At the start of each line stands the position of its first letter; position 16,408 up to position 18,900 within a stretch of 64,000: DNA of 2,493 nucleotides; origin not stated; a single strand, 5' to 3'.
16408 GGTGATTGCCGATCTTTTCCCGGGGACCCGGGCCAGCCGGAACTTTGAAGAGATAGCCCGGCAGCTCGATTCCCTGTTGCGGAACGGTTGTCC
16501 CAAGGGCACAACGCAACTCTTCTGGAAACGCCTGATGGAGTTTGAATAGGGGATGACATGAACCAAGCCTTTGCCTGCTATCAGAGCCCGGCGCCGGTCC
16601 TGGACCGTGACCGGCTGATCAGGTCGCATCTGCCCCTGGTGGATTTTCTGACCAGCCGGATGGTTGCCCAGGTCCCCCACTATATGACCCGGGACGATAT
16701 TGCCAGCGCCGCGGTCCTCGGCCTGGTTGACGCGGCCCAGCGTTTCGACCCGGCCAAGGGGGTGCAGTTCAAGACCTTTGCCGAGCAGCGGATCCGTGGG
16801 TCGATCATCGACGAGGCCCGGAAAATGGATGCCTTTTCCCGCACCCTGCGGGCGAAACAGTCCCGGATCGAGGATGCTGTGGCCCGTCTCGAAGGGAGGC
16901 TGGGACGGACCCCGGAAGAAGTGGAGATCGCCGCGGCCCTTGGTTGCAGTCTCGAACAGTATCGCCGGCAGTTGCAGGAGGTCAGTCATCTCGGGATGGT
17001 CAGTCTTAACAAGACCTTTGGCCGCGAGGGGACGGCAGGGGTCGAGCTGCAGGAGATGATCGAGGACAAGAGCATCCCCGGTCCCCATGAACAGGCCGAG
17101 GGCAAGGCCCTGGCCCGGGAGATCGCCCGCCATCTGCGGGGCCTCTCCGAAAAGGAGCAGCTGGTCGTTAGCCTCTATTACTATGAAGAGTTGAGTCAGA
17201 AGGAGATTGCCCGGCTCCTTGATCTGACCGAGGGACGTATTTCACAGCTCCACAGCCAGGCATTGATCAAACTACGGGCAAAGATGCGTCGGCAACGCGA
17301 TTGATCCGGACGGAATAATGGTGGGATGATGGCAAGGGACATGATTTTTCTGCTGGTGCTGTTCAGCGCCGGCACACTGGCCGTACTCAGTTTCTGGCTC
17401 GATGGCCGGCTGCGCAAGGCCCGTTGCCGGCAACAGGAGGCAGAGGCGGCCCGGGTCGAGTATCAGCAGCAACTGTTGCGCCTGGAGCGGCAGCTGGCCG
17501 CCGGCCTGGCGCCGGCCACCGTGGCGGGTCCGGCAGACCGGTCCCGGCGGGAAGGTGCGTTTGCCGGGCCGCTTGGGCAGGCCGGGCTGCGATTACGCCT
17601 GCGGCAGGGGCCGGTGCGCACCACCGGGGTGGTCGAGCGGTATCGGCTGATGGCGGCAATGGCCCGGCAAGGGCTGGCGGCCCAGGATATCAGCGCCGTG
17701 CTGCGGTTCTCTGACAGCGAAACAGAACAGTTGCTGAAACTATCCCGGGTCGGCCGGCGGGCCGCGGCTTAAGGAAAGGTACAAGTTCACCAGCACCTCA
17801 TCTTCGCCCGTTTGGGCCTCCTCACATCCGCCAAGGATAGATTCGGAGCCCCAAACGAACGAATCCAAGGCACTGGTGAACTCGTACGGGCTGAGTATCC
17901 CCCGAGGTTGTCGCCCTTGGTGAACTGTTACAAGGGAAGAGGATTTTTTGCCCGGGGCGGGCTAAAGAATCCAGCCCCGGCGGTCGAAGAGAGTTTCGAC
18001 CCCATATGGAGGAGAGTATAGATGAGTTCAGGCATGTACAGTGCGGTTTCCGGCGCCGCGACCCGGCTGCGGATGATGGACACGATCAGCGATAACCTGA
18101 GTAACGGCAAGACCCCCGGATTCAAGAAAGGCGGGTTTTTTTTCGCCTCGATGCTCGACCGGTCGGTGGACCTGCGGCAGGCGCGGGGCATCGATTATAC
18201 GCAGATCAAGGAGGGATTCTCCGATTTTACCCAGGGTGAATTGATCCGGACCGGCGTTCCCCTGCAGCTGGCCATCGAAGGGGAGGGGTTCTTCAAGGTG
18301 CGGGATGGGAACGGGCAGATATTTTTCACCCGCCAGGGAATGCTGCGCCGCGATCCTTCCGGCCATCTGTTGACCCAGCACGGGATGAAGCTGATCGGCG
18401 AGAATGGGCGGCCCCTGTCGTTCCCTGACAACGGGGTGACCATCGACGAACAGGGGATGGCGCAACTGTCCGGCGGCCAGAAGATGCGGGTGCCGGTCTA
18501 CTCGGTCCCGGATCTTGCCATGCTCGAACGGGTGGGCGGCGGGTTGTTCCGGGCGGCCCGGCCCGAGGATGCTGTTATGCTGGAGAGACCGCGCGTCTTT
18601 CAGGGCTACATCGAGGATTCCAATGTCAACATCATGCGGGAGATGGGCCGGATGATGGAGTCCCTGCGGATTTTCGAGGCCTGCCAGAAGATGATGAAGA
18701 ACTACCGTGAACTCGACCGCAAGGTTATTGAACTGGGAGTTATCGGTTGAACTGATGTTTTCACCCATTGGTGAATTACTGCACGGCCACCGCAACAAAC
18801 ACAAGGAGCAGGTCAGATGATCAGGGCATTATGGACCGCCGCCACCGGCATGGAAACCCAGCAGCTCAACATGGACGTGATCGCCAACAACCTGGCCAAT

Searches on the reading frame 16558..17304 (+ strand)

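Call 87: search_protein_families(library=pfam, proteins=[window:16558-17304:+], max_evalue=0.00001)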
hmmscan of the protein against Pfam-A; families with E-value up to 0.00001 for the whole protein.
window:16558-17304:+ (248 aa): 4 families
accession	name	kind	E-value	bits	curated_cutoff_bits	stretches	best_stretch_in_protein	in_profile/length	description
PF04545.22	Sigma70_r4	-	7.9e-17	61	24.1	1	193-241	2-50/50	Sigma-70, region 4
PF04542.20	Sigma70_r2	-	3.1e-12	46.5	24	1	20-89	1-67/71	Sigma-70 region 2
PF04539.22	Sigma70_r3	-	2.7e-11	43.8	25.3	1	102-179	4-77/78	Sigma-70 region 3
PF08281.18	Sigma70_r4_2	-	1.4e-10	41.1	25.7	1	188-239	3-54/54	Sigma-70, region 4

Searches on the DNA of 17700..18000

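Call 72: search_rna_families(source=window, start=17700, end=18000, threshold=evalue, max_evalue=1)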
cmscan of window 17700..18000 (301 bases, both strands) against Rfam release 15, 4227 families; matches with E-value up to 1: 0.
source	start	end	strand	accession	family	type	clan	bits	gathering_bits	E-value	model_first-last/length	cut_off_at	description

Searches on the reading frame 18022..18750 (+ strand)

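Call 87: search_protein_families(library=pfam, proteins=[window:18022-18750:+], max_evalue=0.00001)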
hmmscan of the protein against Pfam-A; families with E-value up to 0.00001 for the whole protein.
window:18022-18750:+ (242 aa): 3 families
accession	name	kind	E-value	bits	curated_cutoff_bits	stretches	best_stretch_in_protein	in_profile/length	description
PF22692.1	LlgE_F_G_D1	-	6.3e-13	49.1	27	1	84-145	1-60/64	Flagellar hook protein FlgE/F/G D1 domain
PF06429.18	Flg_bbr_C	-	6.5e-13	48.4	23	1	194-238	2-46/46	Flagellar basal body rod FlgEFG protein C-terminal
PF00460.25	Flg_bb_rod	-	8.6e-06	26.1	20.7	0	5-35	1-31/31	Flagella basal body rod protein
